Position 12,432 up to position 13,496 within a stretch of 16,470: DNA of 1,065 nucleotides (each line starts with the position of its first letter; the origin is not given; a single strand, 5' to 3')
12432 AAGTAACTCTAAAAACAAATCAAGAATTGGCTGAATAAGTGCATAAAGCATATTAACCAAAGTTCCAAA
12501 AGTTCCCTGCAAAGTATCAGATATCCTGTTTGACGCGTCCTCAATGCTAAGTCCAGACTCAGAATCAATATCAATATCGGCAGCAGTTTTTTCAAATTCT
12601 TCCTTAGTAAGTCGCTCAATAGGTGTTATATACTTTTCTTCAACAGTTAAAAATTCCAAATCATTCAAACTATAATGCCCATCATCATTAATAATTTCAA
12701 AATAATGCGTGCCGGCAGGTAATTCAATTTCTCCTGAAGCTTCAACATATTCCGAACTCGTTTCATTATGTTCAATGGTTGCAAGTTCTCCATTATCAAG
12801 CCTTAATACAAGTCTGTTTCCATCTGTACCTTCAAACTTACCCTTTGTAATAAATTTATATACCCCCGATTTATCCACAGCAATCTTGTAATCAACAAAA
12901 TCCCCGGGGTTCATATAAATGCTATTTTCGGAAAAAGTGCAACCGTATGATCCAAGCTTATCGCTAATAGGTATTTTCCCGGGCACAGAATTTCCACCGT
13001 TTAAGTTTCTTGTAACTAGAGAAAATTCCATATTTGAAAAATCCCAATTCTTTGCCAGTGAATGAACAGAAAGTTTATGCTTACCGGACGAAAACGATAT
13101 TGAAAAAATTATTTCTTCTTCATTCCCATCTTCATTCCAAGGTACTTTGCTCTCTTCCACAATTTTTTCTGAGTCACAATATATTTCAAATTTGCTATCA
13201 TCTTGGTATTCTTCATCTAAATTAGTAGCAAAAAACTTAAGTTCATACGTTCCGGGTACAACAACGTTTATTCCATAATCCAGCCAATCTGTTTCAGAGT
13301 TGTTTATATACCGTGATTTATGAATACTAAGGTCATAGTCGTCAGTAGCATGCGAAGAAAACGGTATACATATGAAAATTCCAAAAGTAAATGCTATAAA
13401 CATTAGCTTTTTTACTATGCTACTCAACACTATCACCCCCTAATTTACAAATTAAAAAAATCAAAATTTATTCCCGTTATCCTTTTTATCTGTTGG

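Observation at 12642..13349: Two CBM6/35-like beta-sandwich repeats fused to the N-terminus of the putative channel subunit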

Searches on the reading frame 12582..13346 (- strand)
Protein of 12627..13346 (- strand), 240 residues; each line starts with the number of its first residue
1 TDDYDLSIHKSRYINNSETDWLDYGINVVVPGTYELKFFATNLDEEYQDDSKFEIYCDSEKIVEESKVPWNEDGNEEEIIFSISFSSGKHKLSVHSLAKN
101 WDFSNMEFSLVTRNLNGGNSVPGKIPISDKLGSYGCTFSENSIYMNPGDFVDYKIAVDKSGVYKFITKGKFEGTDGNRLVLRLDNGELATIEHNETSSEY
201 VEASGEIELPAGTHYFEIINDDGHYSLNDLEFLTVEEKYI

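Call 34: predict_structure(alignment_id=A2)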
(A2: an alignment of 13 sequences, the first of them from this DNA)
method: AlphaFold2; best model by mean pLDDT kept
length: 255 residues; sequences in the alignment: 13
mean_pLDDT: 91.5   pTM: 0.83
mean pLDDT of the five models: 91.5, 90.9, 90.4, 89.8, 82.6
residues with pLDDT >= 90: 197; 70-90: 51; 50-70: 6; < 50: 1
segments of 3 or more residues with pLDDT < 50: none
pLDDT, mean of each block of 10 residues (from residue 1): 85 83 95 96 85 93 92 91 94 90 94 91 95 93 93 96 96 82 92 88 95 95 91 96 95 80
secondary structure, 60 per line:
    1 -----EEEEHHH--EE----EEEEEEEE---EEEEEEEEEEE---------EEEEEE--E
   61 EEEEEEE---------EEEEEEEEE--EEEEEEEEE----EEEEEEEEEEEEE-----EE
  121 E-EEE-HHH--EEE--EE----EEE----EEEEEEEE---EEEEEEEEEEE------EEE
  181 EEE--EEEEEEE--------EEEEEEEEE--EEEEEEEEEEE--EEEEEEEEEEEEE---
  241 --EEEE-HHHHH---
elements in order: E6-9 E21-28 E32-42 E52-57 E60-67 E77-85 E88-96 E101-113 E119-121 E123-125 E132-134 E143-145 E150-157 E161-171 E178-183 E186-192 E201-209 E212-222 E225-237 E243-246 H248-252

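Call 35: search_solved_structures(query=A2, max_evalue=0.1, show_alignments=5)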
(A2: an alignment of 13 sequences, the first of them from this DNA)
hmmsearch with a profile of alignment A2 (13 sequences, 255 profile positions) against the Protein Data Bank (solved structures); distinct sequences matched with E-value up to 0.1: 5.
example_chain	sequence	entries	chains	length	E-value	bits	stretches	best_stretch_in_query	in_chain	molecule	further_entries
8zvk_A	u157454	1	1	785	5.4e-22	81.7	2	119-240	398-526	AaBgIC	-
2cdp_A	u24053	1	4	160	0.0076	19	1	119-171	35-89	BETA-AGARASE 1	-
2cdo_A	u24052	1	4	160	0.0082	18.9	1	118-171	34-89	BETA-AGARASE 1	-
5fui_A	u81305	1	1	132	0.043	16.5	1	140-232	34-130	ENDO-1,3-BETA-GLUCANASE, FAMILY GH16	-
1uxz_A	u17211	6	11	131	0.071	15.8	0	141-233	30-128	CELLULASE B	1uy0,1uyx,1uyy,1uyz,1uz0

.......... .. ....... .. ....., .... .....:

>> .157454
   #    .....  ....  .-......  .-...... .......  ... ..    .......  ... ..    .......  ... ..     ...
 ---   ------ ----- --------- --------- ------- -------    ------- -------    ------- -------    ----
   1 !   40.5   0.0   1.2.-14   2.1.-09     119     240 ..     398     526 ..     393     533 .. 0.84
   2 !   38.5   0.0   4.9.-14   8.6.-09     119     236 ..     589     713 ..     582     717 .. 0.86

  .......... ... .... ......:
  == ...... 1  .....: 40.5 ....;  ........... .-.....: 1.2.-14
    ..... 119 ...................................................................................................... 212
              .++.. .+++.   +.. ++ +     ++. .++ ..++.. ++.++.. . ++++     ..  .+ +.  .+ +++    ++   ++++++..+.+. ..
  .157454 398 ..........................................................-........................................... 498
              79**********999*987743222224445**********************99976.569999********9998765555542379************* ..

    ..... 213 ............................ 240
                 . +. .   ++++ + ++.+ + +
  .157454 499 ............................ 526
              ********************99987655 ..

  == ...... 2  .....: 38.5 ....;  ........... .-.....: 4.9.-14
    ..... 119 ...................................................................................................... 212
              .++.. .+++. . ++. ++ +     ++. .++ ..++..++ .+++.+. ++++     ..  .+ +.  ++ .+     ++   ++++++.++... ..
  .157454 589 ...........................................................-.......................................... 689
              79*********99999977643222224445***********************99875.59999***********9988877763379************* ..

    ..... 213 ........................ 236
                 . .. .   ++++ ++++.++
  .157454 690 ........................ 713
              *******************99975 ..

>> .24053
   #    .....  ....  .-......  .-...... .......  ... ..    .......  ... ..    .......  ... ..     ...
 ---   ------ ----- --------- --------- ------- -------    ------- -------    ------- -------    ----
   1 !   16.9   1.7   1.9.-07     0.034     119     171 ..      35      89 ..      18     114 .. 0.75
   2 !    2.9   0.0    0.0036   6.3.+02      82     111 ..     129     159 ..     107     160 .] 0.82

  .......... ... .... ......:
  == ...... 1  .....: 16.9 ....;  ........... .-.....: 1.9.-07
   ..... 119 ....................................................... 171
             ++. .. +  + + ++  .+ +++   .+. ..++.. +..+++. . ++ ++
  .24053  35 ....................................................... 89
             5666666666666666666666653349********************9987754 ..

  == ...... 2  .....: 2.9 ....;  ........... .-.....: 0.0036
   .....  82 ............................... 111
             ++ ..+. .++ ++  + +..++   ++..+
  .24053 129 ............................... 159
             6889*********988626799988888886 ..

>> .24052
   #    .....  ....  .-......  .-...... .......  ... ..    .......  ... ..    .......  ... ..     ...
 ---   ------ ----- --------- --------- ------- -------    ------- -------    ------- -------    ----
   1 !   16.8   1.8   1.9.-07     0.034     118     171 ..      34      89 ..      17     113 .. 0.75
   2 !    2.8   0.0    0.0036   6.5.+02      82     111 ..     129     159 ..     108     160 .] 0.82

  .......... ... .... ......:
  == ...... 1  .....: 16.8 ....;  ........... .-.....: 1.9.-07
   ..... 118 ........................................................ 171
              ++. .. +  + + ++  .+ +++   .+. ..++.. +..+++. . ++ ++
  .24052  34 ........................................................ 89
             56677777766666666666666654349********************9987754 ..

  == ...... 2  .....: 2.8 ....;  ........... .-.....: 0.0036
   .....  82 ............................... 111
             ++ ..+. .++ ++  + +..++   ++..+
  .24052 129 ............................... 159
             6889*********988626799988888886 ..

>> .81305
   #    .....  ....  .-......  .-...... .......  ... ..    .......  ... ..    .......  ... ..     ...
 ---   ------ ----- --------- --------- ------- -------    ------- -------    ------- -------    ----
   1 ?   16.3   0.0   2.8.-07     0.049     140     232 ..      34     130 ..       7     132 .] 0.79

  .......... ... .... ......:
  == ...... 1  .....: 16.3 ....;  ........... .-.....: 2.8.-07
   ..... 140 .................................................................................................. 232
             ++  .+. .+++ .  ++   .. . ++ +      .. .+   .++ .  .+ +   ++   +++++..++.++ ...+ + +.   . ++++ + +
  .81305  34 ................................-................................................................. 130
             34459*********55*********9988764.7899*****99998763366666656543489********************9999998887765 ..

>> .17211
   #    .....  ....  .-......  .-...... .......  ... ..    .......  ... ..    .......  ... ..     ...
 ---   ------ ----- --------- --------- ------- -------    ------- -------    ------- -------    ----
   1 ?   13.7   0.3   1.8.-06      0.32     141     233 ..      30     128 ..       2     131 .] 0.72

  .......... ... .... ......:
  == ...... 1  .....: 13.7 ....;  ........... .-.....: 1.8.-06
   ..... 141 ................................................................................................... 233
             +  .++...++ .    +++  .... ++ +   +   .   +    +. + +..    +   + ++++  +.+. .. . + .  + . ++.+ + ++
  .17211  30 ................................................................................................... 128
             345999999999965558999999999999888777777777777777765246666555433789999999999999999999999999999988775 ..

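Call 38: fold_search(model_id=the predicted structure, library=pdb)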
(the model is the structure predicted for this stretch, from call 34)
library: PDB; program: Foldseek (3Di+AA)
matches with E <= 10: 1872; with E <= 0.001: 229
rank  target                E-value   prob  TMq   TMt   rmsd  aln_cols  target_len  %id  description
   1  5x7o_A                1.1e-07  1.00  0.36  0.09  13.5       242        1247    9  Crystal structure of Paenibacillus sp. 598K alpha-1,6-glucosyltransferase (released 2017-07-26)
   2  9efg_A                2.7e-07  1.00  0.34  0.14  17.6       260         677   12  VIP3Cb1 Toxin structure (released 2025-06-18)
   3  6yg8_B                3.2e-07  1.00  0.26  0.12  20.6       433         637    6  Cryo-EM structure of a BcsB pentamer in the context of an assembled Bcs macrocomplex (released 2021-02-24)
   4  6vls_D                4.1e-07  1.00  0.33  0.10  18.9       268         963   11  Structure of C-terminal fragment of Vip3A toxin (released 2020-07-22)
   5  5iku                  5.4e-07  1.00  0.23  0.24  12.8       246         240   12  Crystal structure of the Hathewaya histolytica ColG tandem collagen-binding domain s3as3b in the presence of calcium at  (released 2017-03-15)
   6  4w8j                  6.0e-07  1.00  0.32  0.09  21.6       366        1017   10  Structure of the full-length insecticidal protein Cry1Ac reveals intriguing details of toxin packaging into in vivo form (released 2014-09-17)
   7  8j3x_A                7.5e-07  1.00  0.41  0.27   3.2       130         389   16  Crystal structure of CBM6E from Saccharophagus degradans (released 2024-04-24)
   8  6f2p                  7.5e-07  1.00  0.35  0.10  14.7       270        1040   16  Structure of Paenibacillus xanthan lyase to 2.6 A resolution (released 2018-12-05)
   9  9fmt_E                7.9e-07  1.00  0.25  0.12  20.4       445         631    6  Cryo-EM structure of the BcsB hexameric crown from the E. coli cellulose secretion macrocomplex (released 2024-10-16)
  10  6tfk_A                1.2e-06  1.00  0.32  0.14  18.1       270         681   10  Vip3Aa toxin structure (released 2020-08-12)
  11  9fmt_D                1.2e-06  1.00  0.26  0.12  20.8       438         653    6  Cryo-EM structure of the BcsB hexameric crown from the E. coli cellulose secretion macrocomplex (released 2024-10-16)
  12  4zmh_A                1.2e-06  1.00  0.40  0.12  15.8       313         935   11  Crystal structure of a five-domain GH115 alpha-Glucuronidase from the Marine Bacterium Saccharophagus degradans 2-40T (released 2016-05-04)
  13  7l2z_D                1.2e-06  1.00  0.25  0.11  18.8       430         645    7  Bacterial cellulose synthase BcsB hexamer (released 2021-03-24)
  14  6tfj_A                1.4e-06  1.00  0.32  0.12  17.8       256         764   10  Vip3Aa protoxin structure (released 2020-08-12)
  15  9fmt_B                1.4e-06  1.00  0.25  0.11  18.6       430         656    8  Cryo-EM structure of the BcsB hexameric crown from the E. coli cellulose secretion macrocomplex (released 2024-10-16)
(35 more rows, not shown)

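Call 50: find_homologous_proteins(query=A2, max_evalue=0.001)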
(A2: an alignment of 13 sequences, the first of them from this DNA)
Query A2 (13 sequences): 5112 candidates shared short words with the query, none scored E <= 0.001.

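Call 67: find_homologous_proteins(query=window:12627-13346:-, max_evalue=10)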
Query window:12627-13346:-: 184 candidates shared short words with the query, none scored E <= 10.

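Call 68: find_related_loci(query=A2, collection=metagenome_contigs, flank=6000)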
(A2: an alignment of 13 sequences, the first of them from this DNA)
Query A2 (255 aa) in metagenome_contigs; peptide patterns used: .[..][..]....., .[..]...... (x = any residue, [..] = any of these).
180 stretches matched a pattern, but none encodes a relative of the query by tblastn (E <= 1e-3).

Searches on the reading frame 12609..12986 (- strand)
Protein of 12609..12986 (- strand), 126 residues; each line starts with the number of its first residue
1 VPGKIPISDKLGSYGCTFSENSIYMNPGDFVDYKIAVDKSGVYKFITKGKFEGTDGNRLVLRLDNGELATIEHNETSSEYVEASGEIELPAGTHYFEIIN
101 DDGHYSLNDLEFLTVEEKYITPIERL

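Call 10: search_protein_families(library=pfam, proteins=[window:12609-12986:-], max_evalue=10)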
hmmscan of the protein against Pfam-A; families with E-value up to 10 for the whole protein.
seq(126 aa): 2 families
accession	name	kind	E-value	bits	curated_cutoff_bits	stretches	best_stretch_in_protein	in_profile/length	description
PF03422.21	CBM_6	-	2.7e-05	24.9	28.9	1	21-101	24-109/125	Carbohydrate binding module (family 6)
PF16990.11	CBM_35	-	0.1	13.3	28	1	27-110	34-116/121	Carbohydrate binding module (family 35)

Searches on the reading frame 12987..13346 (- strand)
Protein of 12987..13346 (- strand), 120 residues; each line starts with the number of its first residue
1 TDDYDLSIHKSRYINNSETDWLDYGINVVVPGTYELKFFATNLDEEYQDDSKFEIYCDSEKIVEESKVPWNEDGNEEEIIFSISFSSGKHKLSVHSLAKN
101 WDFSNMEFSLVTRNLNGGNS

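Call 10: search_protein_families(library=pfam, proteins=[window:12987-13346:-], max_evalue=10)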
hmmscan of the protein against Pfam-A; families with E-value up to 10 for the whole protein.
seq(120 aa): 3 families
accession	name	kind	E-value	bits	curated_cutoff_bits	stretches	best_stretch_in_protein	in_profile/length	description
PF12930.12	DUF3836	-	0.069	13.5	25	1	56-113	66-121/127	Family of unknown function (DUF3836)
PF23265.1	Ig-like_KY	-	0.13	12.9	27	1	26-61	85-122/129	KY-like, immunoglobulin-like domain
PF14686.12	fn3_3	-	0.15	12.3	24.4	1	25-50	38-62/75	Polysaccharide lyase family 4, domain II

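Call 64: search_solved_structures(query=A5, max_evalue=10, show_alignments=2)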
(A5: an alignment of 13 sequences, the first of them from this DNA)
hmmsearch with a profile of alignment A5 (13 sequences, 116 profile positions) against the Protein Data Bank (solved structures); distinct sequences matched with E-value up to 10: 4.
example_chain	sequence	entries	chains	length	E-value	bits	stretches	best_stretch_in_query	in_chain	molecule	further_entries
8zvk_A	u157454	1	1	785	0.032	17.9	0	19-111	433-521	AaBgIC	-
2cdo_A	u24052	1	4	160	0.12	16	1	17-111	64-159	BETA-AGARASE 1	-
2cdp_A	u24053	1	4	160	0.17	15.6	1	17-111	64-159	BETA-AGARASE 1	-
3e96_A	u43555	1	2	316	0.46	14.2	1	6-58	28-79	Dihydrodipicolinate synthase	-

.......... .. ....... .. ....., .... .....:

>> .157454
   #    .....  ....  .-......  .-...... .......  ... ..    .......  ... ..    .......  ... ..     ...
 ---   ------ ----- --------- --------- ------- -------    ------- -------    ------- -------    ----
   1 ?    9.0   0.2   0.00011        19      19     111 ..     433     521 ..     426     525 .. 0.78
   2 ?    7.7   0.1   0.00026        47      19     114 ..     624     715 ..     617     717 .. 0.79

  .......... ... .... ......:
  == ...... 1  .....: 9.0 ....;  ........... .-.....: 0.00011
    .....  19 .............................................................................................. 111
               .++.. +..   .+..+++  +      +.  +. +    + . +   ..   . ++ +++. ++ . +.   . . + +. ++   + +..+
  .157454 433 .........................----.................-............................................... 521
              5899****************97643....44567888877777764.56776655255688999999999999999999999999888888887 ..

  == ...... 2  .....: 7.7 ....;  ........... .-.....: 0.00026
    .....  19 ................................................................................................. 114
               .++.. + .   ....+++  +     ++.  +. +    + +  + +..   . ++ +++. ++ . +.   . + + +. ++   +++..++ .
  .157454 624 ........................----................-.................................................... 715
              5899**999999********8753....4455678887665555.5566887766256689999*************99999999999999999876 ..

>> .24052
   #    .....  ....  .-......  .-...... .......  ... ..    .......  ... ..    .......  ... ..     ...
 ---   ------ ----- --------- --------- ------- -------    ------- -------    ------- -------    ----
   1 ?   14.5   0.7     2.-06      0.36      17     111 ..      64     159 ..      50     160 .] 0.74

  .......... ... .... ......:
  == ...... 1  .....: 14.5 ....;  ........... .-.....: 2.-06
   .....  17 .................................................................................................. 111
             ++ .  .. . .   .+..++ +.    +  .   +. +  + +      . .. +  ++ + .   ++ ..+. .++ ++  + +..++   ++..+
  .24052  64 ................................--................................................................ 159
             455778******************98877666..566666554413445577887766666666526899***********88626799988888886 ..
